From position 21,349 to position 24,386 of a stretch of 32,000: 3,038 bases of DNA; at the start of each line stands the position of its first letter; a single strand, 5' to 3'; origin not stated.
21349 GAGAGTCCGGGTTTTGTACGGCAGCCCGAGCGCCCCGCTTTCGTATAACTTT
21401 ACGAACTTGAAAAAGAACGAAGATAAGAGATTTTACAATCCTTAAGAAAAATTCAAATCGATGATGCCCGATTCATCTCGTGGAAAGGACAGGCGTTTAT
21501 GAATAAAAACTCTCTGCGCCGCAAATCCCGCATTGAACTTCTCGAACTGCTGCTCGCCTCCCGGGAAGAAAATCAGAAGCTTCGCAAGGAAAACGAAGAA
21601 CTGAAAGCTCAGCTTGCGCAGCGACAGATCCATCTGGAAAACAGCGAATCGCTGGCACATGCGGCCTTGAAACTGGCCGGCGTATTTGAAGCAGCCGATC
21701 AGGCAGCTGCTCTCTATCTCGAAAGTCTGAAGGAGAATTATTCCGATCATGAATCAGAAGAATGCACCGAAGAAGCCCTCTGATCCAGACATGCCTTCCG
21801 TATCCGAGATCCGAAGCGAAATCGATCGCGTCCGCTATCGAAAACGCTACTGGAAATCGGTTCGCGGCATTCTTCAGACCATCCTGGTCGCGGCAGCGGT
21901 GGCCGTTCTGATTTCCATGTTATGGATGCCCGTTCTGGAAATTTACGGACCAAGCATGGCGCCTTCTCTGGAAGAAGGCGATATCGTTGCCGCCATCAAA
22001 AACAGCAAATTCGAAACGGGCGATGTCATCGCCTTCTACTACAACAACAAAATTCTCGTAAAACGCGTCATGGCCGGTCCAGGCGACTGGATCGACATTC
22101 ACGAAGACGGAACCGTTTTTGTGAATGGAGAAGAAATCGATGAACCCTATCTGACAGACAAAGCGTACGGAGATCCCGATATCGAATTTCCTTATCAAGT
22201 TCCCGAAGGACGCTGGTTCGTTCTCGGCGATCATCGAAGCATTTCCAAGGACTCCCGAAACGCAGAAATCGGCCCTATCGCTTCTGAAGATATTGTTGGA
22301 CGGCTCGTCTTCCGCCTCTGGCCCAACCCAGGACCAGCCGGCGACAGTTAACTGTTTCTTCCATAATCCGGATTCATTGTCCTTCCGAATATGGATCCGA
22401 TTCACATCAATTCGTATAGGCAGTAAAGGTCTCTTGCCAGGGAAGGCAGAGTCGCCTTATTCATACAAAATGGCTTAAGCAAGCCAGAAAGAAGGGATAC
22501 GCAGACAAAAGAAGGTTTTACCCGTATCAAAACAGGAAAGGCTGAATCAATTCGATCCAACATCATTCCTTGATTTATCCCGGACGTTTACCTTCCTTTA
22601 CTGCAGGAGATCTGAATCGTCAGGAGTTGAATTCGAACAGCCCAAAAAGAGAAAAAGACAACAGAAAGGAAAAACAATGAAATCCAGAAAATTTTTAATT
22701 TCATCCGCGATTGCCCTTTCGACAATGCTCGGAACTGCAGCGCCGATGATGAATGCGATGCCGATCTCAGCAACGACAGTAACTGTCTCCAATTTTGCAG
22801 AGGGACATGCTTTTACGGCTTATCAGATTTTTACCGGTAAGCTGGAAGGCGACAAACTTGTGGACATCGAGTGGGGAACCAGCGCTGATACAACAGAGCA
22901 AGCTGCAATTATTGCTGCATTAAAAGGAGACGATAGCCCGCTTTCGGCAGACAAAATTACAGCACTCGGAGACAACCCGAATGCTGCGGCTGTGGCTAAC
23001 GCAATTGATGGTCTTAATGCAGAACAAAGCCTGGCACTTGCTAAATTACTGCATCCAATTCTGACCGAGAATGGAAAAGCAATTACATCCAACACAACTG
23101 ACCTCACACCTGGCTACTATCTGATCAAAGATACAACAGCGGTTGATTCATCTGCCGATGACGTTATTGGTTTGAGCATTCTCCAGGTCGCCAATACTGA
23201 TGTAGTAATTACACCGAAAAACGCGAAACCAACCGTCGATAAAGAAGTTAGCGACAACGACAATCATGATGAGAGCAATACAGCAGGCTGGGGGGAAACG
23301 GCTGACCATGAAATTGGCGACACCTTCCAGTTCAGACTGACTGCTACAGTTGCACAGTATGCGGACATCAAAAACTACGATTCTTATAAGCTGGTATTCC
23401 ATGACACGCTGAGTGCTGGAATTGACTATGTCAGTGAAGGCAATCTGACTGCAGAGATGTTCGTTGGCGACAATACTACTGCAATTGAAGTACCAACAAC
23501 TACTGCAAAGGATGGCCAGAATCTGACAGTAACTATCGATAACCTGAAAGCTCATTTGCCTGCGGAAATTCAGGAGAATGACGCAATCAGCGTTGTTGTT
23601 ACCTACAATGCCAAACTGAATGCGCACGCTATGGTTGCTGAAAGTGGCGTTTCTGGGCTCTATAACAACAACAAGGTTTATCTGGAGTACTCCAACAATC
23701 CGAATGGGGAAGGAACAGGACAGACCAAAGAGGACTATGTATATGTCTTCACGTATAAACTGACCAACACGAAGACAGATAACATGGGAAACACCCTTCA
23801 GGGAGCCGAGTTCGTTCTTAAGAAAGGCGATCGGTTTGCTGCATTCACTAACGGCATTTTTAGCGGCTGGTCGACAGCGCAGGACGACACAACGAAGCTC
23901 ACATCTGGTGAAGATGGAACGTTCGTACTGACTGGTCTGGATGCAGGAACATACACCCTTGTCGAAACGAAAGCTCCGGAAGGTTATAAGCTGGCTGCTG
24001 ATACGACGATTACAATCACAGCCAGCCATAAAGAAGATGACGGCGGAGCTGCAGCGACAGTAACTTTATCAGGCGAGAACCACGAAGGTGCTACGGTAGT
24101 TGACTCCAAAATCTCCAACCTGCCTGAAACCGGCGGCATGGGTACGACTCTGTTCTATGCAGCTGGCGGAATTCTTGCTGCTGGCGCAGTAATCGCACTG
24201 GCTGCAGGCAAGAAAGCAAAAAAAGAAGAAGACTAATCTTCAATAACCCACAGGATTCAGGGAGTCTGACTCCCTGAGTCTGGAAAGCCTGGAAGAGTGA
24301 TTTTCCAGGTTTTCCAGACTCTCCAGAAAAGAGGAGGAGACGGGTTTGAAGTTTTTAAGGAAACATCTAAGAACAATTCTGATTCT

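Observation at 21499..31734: Self-contained sortase-pilus locus with FCT/PI-2-like gene order and no regulator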

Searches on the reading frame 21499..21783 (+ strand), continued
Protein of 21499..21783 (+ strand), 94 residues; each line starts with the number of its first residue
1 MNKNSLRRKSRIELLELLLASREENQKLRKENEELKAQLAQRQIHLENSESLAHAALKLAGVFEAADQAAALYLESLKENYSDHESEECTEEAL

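Call 81: search_protein_families(library=ncbifam, proteins=[L088:8433-8978:+, L084:15334-15969:+], max_evalue=0.0001)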
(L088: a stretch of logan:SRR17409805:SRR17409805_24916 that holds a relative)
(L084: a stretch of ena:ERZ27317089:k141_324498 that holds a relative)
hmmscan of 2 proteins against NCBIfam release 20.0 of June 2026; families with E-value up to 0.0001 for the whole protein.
L088:8433-8978:+ (181 aa): 6 families
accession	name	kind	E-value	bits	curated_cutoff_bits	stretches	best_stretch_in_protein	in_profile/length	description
NF033745.1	class_C_sortase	subfamily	8e-12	45.4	160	1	34-175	63-217/220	class C sortase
TIGR01076.1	sortase_fam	subfamily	9.7e-12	44.8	39.35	1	63-165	1-112/136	sortase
NF033747.1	class_E_sortase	subfamily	1.2e-07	31.8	160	1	6-164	14-189/211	class E sortase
NF058671.1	sortase_SrtD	exception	6.5e-07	29.2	140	1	5-164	3-168/187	class D sortase, LPxTATN-specific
TIGR03784.1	marine_sortase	equivalog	7.4e-07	28.9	158.25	1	66-164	55-156/174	class GN sortase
NF033746.1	class_D_sortase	subfamily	5.1e-05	23.1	165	1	60-164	8-114/135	class D sortase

L084:15334-15969:+ (211 aa): 6 families
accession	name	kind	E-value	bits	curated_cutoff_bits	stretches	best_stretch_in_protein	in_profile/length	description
TIGR01076.1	sortase_fam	subfamily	1.8e-08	34.3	39.35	1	93-195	1-112/136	sortase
TIGR03784.1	marine_sortase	equivalog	3.9e-08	33.1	158.25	1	92-194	51-156/174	class GN sortase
NF033747.1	class_E_sortase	subfamily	3.7e-07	30.2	160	1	23-174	14-160/211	class E sortase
NF058671.1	sortase_SrtD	exception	4e-07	29.9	140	1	24-194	9-168/187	class D sortase, LPxTATN-specific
NF033745.1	class_C_sortase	subfamily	6.6e-06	26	160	1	85-195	87-205/220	class C sortase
NF033746.1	class_D_sortase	subfamily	9.1e-05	22.3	165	0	85-194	3-114/135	class D sortase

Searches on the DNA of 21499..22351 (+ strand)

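Call 55: search_dna_similar(query=window:21499-22351:+, collection=plasmids, mode=distant, max_rows=10)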
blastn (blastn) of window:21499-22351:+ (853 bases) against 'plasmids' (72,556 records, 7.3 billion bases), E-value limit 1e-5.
No match.

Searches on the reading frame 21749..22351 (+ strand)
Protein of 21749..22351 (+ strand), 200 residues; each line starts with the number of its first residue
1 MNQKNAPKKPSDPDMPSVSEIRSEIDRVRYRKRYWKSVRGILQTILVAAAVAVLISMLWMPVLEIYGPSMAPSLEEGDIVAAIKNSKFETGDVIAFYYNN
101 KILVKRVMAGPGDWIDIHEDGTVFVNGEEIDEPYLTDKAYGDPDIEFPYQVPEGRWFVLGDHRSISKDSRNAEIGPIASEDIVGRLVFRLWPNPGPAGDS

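Call 3: search_protein_families(library=pfam, proteins=[window:21749-22351:+], max_evalue=0.01)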
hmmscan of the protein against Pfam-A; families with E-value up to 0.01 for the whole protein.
window:21749-22351:+ (200 aa): 3 families
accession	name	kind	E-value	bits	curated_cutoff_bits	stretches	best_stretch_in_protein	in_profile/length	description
PF10502.14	Peptidase_S26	-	5.3e-33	114.8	22.9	1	41-191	4-168/168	Signal peptidase, peptidase S26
PF00717.28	Peptidase_S24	-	1e-06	28.8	23.3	1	62-114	37-88/116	Peptidase S24-like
PF14557.12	AphA_like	-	0.0052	16.9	27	1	43-86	26-68/174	Putative AphA-like transcriptional regulator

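Call 4: search_protein_families(library=ncbifam, proteins=[window:21749-22351:+], max_evalue=0.01)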
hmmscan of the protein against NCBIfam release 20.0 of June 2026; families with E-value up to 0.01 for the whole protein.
window:21749-22351:+ (200 aa): 6 families
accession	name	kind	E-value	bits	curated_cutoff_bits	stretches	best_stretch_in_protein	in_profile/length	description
TIGR02227.1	sigpep_I_bact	equivalog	3e-35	121.5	47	1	42-192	2-160/162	signal peptidase I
TIGR02771.1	TraF_Ti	equivalog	1e-05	25.1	100.25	1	102-186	83-165/171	conjugative transfer signal peptidase TraF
TIGR02754.1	sod_Ni_protease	equivalog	1.2e-05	25.7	63.25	0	150-186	54-88/90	nickel-type superoxide dismutase maturation protease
TIGR02228.1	sigpep_I_arch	equivalog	1.8e-05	24.7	51.85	1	41-108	10-83/158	signal peptidase I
NF008114.0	PRK10861.1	equivalog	0.00023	20.5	277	0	149-186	262-297/324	signal peptidase I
NF010459.0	PRK13884.1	subfamily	0.0095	15.4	156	0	102-182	87-168/178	conjugal transfer peptidase TraF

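Call 20: search_solved_structures(query=window:21749-22351:+, max_evalue=0.01, show_alignments=0)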
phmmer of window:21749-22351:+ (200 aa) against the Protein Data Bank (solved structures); distinct sequences matched with E-value up to 0.01: 9.
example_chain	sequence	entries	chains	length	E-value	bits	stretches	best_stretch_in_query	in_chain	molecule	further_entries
4wvh_A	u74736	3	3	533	3.2e-17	66.3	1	64-194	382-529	Maltose-binding periplasmic protein,Signal peptidase IB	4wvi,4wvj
4wvg_A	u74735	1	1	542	9.6e-17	64.8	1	64-192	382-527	Maltose-binding periplasmic protein,Signal peptidase IB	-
4nv4_A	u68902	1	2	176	1.9e-13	54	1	63-192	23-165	Signal peptidase I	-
4n31_A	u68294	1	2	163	7.2e-13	52.1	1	65-177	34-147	SipA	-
4k8w_A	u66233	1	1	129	9.2e-13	51.8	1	69-177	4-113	LepA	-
4me8_A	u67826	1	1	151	9.5e-11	45.2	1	65-192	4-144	Signal peptidase I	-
9yrc_H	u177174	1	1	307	0.0025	21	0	87-111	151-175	Ubiquitin recognition factor in ER-associated degradation protein 1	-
11sy_P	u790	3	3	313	0.0026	20.9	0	87-111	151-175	Ubiquitin recognition factor in ER-associated degradation protein 1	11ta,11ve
9yw2_I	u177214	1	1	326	0.0031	20.6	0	87-111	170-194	Ubiquitin recognition factor in ER-associated degradation protein 1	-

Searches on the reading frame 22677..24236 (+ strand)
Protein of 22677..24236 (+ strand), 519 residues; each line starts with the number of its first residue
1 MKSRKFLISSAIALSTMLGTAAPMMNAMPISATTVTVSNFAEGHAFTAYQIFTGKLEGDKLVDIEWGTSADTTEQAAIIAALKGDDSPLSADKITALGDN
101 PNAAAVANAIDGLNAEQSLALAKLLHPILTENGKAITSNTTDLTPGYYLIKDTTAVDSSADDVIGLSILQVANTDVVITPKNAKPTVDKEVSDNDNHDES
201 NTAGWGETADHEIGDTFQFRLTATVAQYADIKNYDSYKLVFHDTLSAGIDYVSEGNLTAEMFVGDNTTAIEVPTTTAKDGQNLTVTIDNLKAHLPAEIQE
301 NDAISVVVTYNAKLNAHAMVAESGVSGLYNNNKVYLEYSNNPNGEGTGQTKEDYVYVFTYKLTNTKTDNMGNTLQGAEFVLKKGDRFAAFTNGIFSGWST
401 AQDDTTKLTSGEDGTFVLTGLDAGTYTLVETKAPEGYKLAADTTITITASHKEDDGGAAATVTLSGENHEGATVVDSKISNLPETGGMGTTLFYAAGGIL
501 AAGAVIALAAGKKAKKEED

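Call 3: search_protein_families(library=pfam, proteins=[window:22677-24236:+], max_evalue=0.01)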
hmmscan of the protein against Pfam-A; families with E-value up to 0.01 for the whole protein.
window:22677-24236:+ (519 aa): 4 families
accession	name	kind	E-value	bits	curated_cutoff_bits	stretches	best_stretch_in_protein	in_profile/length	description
PF17802.7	SpaA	-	8.7e-17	61.5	23.1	1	361-451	2-80/91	Prealbumin-like fold domain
PF16569.11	GramPos_pilinBB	-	3e-16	60.8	30.5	1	213-342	1-116/116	Gram-positive pilin backbone subunit 2, Cna-B-like domain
PF00746.26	Gram_pos_anchor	-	0.00029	21.2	20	1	477-518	4-42/43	LPXTG cell wall anchor motif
PF13620.12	CarboxypepD_reg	-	0.0049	17.6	32.3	1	402-451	26-73/82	Carboxypeptidase regulatory-like domain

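Call 4: search_protein_families(library=ncbifam, proteins=[window:22677-24236:+], max_evalue=0.01)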
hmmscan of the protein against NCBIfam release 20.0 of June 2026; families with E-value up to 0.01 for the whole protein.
window:22677-24236:+ (519 aa): 3 families
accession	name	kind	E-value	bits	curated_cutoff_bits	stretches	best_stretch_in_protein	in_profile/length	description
NF033902.0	iso_D2_wall_anc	subfamily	2.6e-27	95.8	95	1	90-507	93-535/540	SpaH/EbpB family LPXTG-anchored major pilin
TIGR04226.1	RrgB_K2N_iso_D2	domain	1e-20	74.8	30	1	184-339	2-123/123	isopeptide-forming domain-containing fimbrial protein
TIGR01167.1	LPXTG_anchor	domain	0.004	17.8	15.9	0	482-511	2-31/34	LPXTG cell wall anchor domain-containing protein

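Call 10: find_encoding_contigs(protein=window:22677-24236:+, flank=10000, max_places=6)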
Protein window:22677-24236:+ (519 aa): no gene with exactly this product is on record in the collection.

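Call 11: search_solved_structures(query=window:22677-24236:+, max_evalue=0.01, show_alignments=1)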
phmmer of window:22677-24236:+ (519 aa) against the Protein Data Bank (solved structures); distinct sequences matched with E-value up to 0.01: 32.
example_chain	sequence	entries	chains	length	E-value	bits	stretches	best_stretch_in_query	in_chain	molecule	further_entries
9uvm_A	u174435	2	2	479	2.1e-31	112.7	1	18-512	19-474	FimA fimbrial subunit-like protein, putative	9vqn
9uvr_A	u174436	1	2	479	6.2e-31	111.1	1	22-514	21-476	Surface protein, putative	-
8wg6_A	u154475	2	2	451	1.4e-27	100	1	32-491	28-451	FimA fimbrial subunit-like protein, putative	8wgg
8wxd_A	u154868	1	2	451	3.4e-26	95.5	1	32-491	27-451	Surface protein, putative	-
5xcc_A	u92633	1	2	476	3.5e-20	75.7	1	97-476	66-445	Probable surface protein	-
9vo4_A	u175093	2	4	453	5.1e-20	75.1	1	97-476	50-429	Probable surface protein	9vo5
6ixy_A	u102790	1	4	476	2.6e-18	69.5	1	99-476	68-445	pilin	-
5xcb_A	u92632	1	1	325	3.9e-10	42.5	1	97-355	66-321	Probable surface protein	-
2xtl_A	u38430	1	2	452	1.1e-09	41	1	403-477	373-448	CELL WALL SURFACE ANCHOR FAMILY PROTEIN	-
2y1v_A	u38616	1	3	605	1.1e-08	37.7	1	398-487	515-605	CELL WALL SURFACE ANCHOR FAMILY PROTEIN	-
4uzg_A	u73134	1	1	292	2.4e-07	33.3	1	210-452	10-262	SURFACE PROTEIN SPB1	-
3rpk_A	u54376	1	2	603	6.8e-07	31.9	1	398-479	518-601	Backbone pilus subunit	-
4hss_A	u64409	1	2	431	9.9e-07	31.3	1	198-439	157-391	Putative fimbrial subunit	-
9vo5_B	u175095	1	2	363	2.7e-06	29.9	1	397-449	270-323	SpaA-like prealbumin fold domain-containing protein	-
2x9w_A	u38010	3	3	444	3.8e-06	29.4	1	398-479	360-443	CELL WALL SURFACE ANCHOR FAMILY PROTEIN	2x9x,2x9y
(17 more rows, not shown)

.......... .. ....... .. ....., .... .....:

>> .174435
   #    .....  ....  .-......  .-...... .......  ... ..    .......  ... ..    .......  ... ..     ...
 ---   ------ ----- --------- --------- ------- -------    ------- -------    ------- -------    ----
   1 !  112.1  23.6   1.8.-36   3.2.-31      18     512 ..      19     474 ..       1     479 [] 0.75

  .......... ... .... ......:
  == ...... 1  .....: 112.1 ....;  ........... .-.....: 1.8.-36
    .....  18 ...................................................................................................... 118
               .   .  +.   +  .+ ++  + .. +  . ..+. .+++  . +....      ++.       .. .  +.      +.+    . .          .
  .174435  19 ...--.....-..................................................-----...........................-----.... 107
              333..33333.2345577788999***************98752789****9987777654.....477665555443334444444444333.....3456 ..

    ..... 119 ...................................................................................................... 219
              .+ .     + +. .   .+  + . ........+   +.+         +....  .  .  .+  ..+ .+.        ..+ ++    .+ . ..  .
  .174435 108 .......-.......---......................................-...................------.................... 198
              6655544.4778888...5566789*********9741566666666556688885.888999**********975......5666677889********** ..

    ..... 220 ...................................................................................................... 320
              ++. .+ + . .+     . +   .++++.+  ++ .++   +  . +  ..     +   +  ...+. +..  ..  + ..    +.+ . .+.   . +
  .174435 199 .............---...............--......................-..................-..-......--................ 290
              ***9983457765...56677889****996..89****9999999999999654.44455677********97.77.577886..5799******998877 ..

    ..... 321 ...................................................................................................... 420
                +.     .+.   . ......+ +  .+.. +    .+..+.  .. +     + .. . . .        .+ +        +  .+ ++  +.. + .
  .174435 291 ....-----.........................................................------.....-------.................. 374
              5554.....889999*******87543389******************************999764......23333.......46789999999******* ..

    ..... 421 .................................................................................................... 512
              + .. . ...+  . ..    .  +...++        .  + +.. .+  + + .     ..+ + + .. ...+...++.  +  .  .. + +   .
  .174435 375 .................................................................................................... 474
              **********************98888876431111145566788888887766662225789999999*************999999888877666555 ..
